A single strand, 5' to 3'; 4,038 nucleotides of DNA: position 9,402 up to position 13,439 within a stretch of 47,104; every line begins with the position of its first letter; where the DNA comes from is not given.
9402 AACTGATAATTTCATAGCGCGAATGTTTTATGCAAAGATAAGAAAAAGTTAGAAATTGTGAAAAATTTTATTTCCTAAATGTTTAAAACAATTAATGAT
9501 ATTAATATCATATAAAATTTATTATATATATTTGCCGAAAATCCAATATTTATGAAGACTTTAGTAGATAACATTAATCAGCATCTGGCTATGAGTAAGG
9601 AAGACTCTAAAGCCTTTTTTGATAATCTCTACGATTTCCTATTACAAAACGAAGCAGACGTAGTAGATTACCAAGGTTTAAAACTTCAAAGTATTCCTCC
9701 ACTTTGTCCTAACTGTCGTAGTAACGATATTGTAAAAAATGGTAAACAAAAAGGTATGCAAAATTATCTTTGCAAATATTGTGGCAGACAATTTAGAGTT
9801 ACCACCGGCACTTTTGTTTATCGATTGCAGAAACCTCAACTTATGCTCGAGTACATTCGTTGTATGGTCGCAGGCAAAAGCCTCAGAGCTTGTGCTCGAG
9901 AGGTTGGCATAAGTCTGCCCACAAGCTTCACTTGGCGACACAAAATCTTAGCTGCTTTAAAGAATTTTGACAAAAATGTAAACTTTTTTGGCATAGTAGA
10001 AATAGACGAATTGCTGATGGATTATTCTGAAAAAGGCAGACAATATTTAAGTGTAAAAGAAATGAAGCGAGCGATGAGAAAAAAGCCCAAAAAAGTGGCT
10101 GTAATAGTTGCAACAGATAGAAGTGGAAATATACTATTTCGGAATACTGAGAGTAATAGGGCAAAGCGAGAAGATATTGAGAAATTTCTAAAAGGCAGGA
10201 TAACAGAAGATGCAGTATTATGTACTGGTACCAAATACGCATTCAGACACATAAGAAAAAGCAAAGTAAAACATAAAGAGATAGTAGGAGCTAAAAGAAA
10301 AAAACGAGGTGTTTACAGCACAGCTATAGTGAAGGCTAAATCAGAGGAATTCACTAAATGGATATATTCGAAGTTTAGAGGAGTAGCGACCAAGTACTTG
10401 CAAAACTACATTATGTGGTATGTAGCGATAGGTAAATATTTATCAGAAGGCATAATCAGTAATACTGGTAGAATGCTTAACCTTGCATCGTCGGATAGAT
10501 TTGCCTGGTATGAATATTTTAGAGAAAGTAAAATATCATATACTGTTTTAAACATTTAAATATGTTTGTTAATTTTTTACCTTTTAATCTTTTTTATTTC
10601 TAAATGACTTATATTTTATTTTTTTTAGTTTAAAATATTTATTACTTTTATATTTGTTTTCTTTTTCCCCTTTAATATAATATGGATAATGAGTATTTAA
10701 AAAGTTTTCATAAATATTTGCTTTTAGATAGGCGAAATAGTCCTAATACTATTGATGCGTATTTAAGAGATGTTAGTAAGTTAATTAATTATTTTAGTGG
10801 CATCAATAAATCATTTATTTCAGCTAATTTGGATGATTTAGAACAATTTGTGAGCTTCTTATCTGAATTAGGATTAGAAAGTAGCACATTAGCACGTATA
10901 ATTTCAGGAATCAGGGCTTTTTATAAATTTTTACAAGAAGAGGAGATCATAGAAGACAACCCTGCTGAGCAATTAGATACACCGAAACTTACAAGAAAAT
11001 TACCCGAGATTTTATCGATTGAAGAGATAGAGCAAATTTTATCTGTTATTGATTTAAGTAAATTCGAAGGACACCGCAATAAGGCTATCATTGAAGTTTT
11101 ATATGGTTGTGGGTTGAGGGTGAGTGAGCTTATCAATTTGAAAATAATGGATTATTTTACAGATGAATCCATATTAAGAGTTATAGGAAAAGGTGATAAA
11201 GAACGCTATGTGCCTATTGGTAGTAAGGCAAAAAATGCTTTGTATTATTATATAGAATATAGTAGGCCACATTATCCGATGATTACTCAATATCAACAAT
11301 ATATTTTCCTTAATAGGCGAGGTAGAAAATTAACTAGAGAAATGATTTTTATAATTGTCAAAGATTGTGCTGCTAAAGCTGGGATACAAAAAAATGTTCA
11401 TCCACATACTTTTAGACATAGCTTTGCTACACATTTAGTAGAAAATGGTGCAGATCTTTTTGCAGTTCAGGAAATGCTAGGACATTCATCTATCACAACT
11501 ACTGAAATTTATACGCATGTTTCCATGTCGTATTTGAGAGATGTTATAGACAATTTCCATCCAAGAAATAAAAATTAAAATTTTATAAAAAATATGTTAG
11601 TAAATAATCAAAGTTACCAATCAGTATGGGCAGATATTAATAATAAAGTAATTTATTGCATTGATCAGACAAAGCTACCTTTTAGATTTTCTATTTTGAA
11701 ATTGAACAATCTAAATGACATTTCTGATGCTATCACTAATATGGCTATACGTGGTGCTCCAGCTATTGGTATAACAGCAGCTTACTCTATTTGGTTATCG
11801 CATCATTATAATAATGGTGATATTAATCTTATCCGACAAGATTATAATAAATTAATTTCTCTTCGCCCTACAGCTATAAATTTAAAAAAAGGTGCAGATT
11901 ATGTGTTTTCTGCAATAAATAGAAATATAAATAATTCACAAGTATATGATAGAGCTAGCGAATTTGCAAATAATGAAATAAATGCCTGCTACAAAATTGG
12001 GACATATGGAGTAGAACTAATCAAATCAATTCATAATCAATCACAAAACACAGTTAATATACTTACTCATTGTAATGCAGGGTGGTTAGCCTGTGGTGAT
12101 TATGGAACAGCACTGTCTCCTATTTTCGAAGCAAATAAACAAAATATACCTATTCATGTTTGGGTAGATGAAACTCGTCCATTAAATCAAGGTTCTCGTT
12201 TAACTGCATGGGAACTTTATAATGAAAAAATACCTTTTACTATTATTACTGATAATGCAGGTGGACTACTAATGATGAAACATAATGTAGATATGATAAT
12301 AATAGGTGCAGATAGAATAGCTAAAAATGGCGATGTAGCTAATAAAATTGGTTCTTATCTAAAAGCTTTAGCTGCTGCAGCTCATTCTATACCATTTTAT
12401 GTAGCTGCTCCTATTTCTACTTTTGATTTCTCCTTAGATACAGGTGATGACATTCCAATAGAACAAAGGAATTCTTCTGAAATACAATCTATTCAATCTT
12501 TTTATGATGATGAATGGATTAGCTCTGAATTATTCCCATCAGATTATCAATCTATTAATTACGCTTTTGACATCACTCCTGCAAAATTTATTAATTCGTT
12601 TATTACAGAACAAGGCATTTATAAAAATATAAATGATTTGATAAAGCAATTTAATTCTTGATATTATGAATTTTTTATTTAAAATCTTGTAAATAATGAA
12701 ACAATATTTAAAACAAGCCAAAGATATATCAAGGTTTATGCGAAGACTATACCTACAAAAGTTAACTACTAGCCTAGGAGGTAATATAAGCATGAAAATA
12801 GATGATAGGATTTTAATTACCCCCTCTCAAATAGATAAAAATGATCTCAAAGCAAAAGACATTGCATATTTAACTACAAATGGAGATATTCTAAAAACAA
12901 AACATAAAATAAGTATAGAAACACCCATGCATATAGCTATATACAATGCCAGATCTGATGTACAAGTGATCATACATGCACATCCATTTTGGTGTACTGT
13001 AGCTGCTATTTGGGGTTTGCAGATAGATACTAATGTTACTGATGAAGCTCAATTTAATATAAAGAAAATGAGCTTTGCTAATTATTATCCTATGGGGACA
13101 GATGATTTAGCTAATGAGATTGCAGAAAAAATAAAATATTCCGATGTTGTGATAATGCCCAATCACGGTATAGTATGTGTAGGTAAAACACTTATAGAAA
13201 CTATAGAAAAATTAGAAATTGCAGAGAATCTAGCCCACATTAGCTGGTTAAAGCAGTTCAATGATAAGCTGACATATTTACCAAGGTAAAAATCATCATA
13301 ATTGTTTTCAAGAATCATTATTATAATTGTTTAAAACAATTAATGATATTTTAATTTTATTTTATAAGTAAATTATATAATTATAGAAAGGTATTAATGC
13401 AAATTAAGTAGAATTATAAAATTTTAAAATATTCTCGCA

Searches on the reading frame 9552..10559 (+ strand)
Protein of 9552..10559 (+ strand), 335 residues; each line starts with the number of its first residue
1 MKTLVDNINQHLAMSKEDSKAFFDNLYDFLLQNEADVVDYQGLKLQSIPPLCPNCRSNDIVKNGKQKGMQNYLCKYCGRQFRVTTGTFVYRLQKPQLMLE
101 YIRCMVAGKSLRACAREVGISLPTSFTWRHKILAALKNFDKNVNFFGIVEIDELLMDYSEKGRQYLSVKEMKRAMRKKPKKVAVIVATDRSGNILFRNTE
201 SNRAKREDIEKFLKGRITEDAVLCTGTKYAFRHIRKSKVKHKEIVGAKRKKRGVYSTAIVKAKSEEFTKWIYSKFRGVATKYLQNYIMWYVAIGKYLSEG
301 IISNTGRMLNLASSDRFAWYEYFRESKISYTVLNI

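Call 54: search_protein_families(library=pfam, proteins=[window:9552-10559:+], max_evalue=0.001)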
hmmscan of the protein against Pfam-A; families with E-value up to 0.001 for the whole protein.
window:9552-10559:+ (335 aa): 2 families
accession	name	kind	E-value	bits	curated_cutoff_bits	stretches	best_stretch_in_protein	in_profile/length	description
PF12762.13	DDE_Tnp_IS1595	-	4.6e-10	40.1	27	1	147-287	4-145/153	ISXO2-like transposase domain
PF03811.18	Zn_ribbon_InsA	-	7.2e-05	22.9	26.1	1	52-77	8-34/35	InsA N-terminal domain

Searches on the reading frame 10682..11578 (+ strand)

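Call 54: search_protein_families(library=pfam, proteins=[window:10682-11578:+], max_evalue=0.001)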
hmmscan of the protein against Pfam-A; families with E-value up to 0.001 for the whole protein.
window:10682-11578:+ (298 aa): 4 families
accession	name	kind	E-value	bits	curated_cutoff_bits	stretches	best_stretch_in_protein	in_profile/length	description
PF00589.27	Phage_integrase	-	6.7e-45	153.4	27.1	1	111-282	3-170/172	Phage integrase family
PF02899.23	Phage_int_SAM_1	-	1.8e-16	60.6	22.3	1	6-87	1-82/83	Phage integrase, N-terminal SAM-like domain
PF13102.12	Phage_int_SAM_5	-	2e-07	31.7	22.3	0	1-37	46-81/98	Phage integrase SAM-like domain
PF13495.12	Phage_int_SAM_4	-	1.4e-06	29.1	27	1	7-89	3-83/85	Phage integrase, N-terminal SAM-like domain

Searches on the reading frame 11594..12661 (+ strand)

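Call 54: search_protein_families(library=pfam, proteins=[window:11594-12661:+], max_evalue=0.001)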
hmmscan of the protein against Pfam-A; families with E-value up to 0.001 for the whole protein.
window:11594-12661:+ (355 aa): 1 family
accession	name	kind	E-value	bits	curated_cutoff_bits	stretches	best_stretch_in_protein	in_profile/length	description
PF01008.23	IF-2B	-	1.5e-66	225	22.4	1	52-344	2-279/280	Initiation factor 2 subunit family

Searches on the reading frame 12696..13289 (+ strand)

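Call 13: search_protein_families(library=pfam, proteins=[window:12696-13289:+], max_evalue=0.01)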
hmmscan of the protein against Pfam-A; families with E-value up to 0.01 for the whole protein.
window:12696-13289:+ (197 aa): 1 family
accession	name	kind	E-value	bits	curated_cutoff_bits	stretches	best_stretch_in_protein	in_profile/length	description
PF00596.27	Aldolase_II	-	4.8e-43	147.6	22.2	1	10-183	2-182/183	Class II Aldolase and Adducin N-terminal domain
